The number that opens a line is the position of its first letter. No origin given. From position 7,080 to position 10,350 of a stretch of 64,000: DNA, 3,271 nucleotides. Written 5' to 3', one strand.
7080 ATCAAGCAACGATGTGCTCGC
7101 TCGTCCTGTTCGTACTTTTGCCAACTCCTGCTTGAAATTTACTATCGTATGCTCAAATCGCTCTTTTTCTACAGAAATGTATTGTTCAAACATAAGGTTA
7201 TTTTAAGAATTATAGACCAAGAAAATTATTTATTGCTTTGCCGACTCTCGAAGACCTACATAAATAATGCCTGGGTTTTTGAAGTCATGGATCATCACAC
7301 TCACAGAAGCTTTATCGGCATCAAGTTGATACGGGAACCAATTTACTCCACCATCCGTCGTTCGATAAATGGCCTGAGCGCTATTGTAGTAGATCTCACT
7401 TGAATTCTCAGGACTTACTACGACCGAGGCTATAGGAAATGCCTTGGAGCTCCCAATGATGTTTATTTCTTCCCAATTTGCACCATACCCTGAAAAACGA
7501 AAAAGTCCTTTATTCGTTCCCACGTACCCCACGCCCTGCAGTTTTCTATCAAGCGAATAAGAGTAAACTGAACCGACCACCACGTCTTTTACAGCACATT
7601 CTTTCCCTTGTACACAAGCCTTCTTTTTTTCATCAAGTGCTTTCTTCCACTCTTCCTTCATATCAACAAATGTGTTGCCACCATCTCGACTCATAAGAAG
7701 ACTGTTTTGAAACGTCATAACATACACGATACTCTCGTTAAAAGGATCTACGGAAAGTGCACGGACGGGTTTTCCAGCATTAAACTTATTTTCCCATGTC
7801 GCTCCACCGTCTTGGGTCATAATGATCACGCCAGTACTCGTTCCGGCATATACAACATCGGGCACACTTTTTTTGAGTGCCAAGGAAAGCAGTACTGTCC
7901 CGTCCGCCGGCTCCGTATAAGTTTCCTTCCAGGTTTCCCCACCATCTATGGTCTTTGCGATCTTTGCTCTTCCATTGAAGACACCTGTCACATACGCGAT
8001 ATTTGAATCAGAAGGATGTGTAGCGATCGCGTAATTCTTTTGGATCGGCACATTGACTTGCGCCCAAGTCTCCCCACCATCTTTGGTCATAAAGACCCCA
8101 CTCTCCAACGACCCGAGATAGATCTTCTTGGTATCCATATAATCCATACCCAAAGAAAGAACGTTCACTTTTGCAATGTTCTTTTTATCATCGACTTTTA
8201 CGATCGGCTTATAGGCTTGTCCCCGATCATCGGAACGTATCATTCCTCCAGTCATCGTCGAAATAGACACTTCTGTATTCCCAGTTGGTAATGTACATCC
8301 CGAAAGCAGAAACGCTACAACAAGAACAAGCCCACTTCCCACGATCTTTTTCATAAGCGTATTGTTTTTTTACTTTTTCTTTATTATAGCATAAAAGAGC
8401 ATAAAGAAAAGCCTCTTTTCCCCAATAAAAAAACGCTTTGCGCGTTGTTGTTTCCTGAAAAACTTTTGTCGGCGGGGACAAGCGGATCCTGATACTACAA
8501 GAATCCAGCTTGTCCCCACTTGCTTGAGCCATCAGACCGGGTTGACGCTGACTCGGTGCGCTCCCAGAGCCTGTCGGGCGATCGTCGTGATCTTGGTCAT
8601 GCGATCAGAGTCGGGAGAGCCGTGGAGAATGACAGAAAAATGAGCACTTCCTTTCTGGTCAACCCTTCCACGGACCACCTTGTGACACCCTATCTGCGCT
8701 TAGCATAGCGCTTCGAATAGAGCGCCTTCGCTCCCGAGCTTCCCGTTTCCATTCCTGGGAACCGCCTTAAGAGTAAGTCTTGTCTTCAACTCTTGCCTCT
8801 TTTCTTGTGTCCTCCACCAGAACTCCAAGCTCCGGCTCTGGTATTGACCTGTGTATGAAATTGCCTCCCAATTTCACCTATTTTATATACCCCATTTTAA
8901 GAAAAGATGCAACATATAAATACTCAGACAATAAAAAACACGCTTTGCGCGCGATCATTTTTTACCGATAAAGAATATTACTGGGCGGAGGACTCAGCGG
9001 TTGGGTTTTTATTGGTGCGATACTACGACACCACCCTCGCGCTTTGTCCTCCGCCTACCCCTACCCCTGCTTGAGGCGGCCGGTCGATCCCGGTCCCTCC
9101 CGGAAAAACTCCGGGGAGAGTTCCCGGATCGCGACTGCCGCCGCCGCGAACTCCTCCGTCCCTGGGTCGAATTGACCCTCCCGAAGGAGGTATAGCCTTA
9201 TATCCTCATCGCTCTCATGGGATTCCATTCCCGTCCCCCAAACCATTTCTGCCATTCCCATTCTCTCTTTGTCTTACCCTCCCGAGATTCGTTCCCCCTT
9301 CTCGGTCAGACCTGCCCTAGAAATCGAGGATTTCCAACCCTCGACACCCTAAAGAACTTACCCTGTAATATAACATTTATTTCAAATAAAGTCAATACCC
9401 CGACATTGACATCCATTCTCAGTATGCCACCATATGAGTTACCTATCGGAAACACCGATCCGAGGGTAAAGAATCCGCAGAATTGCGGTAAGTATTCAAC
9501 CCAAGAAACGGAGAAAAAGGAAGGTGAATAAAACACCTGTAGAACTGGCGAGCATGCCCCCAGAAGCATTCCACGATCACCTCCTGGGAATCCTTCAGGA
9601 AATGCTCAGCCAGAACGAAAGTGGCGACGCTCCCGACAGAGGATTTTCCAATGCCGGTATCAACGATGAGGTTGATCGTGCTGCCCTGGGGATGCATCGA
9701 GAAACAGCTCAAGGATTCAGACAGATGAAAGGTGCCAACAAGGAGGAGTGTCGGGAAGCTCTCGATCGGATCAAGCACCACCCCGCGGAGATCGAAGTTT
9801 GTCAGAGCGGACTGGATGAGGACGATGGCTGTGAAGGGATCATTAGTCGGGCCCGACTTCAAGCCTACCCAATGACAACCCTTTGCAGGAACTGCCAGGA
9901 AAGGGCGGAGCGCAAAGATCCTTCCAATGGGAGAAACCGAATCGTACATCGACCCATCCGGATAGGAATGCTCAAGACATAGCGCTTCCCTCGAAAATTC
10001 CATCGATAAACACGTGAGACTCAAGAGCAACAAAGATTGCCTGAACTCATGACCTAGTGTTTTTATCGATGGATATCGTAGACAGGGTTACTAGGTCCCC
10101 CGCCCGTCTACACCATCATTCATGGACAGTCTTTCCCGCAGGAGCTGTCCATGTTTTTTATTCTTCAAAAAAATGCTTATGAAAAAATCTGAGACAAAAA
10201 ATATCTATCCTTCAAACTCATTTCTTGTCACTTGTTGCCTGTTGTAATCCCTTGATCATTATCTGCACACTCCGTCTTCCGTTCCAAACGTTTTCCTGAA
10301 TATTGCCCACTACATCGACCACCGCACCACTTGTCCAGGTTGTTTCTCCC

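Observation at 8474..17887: Three hairpins in two separate islands share a closed AUACUA (minus strand UAGUAU) hexaloop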

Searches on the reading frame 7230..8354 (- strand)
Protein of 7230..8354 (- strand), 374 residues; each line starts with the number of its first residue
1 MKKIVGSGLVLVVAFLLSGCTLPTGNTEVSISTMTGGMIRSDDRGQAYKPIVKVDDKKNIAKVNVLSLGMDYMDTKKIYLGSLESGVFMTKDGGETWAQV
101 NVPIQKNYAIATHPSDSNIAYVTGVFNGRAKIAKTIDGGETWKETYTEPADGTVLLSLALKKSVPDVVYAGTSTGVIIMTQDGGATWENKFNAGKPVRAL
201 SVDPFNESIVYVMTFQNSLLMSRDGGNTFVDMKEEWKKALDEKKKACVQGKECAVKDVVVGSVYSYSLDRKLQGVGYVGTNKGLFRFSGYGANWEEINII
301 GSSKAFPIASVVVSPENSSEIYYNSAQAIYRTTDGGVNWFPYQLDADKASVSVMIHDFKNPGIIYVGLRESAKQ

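Call 14: search_protein_families(library=pfam, proteins=[window:7230-8354:-], max_evalue=0.01)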
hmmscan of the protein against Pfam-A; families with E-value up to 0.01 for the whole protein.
window:7230-8354:- (374 aa): 5 families
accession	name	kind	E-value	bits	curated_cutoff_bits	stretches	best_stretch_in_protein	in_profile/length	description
PF15902.12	Sortilin-Vps10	-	3.7e-24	85.8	33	3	38-145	3-112/446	Sortilin, neurotensin receptor 3,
PF14870.12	PSII_BNR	-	1e-10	41.8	27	1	65-190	18-140/303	Photosynthesis system II assembly factor YCF48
PF02012.26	BNR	-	1.8e-09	36.6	27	0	88-98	1-11/12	BNR/Asp-box repeat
PF03174.19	CHB_HEX_C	-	0.001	19.4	23.6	0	90-108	40-59/76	Chitobiase/beta-hexosaminidase C-terminal domain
PF13088.12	BNR_2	-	0.0069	16.2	31.4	0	85-145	138-201/277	BNR repeat-like domain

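Call 20: find_encoding_contigs(protein=window:7230-8354:-, flank=10000, max_places=10)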
Protein window:7230-8354:- (374 aa): no gene with exactly this product is on record in the collection.

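Call 68: find_related_loci(query=window:7230-8354:-, collection=metagenome_contigs, flank=6000)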
Query window:7230-8354:- (374 aa) in metagenome_contigs; peptide patterns used: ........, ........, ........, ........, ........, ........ (x = any residue, [..] = any of these).
600 stretches matched a pattern (row limit reached: there are more); 343 encode a relative of the query (tblastn E <= 1e-3); the best 80 are kept; 80 distinct loci.
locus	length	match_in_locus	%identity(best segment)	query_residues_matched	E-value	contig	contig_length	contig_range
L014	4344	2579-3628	40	1-370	3e-82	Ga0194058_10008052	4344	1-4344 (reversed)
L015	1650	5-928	42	43-370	1e-79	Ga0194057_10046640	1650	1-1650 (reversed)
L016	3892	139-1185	36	1-373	5e-73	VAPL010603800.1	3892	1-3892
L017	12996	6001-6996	33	36-371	2e-50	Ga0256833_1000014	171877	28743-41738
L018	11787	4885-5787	26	26-365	3e-21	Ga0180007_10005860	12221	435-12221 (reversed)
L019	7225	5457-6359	26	54-365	3e-20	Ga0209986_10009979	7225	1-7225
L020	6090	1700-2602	26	54-365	3e-19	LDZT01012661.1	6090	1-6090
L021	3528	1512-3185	24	23-363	8e-19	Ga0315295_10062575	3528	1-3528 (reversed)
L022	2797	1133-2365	20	24-367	4e-18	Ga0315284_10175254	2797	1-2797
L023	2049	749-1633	26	64-345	4e-18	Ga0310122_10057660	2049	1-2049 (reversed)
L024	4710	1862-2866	23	64-371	9e-18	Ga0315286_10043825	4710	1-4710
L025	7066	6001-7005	23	64-371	1e-17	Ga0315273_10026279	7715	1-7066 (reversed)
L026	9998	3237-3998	26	17-229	1e-16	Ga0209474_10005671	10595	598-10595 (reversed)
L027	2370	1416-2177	27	17-229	1e-16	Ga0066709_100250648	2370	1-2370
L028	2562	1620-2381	27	17-229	1e-16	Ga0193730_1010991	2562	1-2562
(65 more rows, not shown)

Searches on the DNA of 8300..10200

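Call 29: search_rna_families(source=window, start=8300, end=10200, threshold=evalue, max_evalue=5)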
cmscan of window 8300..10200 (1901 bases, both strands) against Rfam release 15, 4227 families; matches with E-value up to 5: 6.
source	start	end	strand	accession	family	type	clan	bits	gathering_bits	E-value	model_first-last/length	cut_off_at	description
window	8463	8528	+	RF03330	mir-750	Gene; miRNA;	-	22.9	60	0.039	1-80/80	no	mir-750 microRNA precursor family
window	8472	8519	-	RF00464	mir-92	Gene; miRNA;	CL00137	19.9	47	0.08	13-67/80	no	mir-92 microRNA precursor family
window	8352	8527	-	RF02792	sRNA162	Gene; antisense;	-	18.7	78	2.3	1-190/190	no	Archaeal Small RNA 162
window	9077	9143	+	RF04281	mir-8791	Gene; miRNA;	CL00146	18.6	85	1.9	1-77/77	no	mir-8791 microRNA precursor family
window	8367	8516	-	RF02060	STnc410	Gene; sRNA;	-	16.5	50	1.4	1-158/158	no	Enterobacterial sRNA STnc410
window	8989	9098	-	RF00441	snoZ242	Gene; snRNA; snoRNA; CD-box;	-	13.7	90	2.9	1-198/198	no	Small nucleolar RNA Z242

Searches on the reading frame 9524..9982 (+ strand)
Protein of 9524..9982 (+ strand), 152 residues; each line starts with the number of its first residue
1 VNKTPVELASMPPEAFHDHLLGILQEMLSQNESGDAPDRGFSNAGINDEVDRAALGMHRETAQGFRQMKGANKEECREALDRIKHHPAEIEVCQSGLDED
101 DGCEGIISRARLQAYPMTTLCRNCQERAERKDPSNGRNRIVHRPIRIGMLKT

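Call 14: search_protein_families(library=pfam, proteins=[window:9524-9982:+], max_evalue=0.01)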
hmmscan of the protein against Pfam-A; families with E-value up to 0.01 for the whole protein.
window:9524-9982:+ (152 aa): 1 family
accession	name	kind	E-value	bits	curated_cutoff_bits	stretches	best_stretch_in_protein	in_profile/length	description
PF01258.23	zf-dskA_traR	-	1.7e-06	28.4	24.9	1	102-130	8-36/36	Prokaryotic dksA/traR C4-type zinc finger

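Call 47: find_homologous_proteins(query=window:9524-9982:+, max_evalue=0.001)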
Query window:9524-9982:+ (152 aa): 1 proteins with E <= 0.001 among 49 candidates.
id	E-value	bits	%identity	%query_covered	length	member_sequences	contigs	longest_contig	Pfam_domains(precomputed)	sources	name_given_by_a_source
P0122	8.1e-58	213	66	100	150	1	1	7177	PF01258.24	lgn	-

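Call 48: find_encoding_contigs(protein=P0122, flank=10000, max_places=5)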
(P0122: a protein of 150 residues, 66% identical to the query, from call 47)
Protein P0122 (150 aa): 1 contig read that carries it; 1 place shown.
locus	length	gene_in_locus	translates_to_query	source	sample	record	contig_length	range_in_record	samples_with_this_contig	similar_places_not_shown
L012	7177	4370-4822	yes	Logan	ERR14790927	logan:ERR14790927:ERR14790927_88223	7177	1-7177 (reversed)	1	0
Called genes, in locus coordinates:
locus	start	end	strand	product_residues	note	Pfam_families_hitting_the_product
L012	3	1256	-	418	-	?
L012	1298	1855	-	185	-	PF01765:RRF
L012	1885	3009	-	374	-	PF15902:Sortilin-Vps10, PF02012:BNR (faint), PF13360:PQQ_2 (weak), PF14870:PSII_BNR (weak), PF15902:Sortilin-Vps10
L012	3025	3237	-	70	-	-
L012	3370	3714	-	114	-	-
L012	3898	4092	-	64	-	-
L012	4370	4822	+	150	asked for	PF01258:zf-dskA_traR (weak)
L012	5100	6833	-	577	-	PF01368:DHH, PF02272:DHHA1, PF17768:RecJ_OB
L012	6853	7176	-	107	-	?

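Call 59: search_protein_families(library=pfam, proteins=[L012:3370-3714:-, L012:3898-4092:-, L012:3025-3237:-], max_evalue=1)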
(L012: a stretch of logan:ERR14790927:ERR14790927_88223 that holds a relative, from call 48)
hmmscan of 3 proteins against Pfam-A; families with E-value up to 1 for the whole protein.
L012:3370-3714:- (114 aa): 0 families

L012:3898-4092:- (64 aa): 0 families

L012:3025-3237:- (70 aa): 0 families

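Call 60: search_protein_families(library=phrogs, proteins=[L012:3370-3714:-, L012:3898-4092:-, window:9524-9982:+], max_evalue=0.01)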
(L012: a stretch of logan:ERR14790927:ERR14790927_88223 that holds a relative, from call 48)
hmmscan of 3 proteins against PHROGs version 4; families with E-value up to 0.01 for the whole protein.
L012:3370-3714:- (114 aa): 0 families

L012:3898-4092:- (64 aa): 0 families

window:9524-9982:+ (152 aa): 1 family
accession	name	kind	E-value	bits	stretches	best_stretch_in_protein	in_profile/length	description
phrog_54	-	other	0.00024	22.3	1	74-137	11-73/75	DksA-like zinc-finger protein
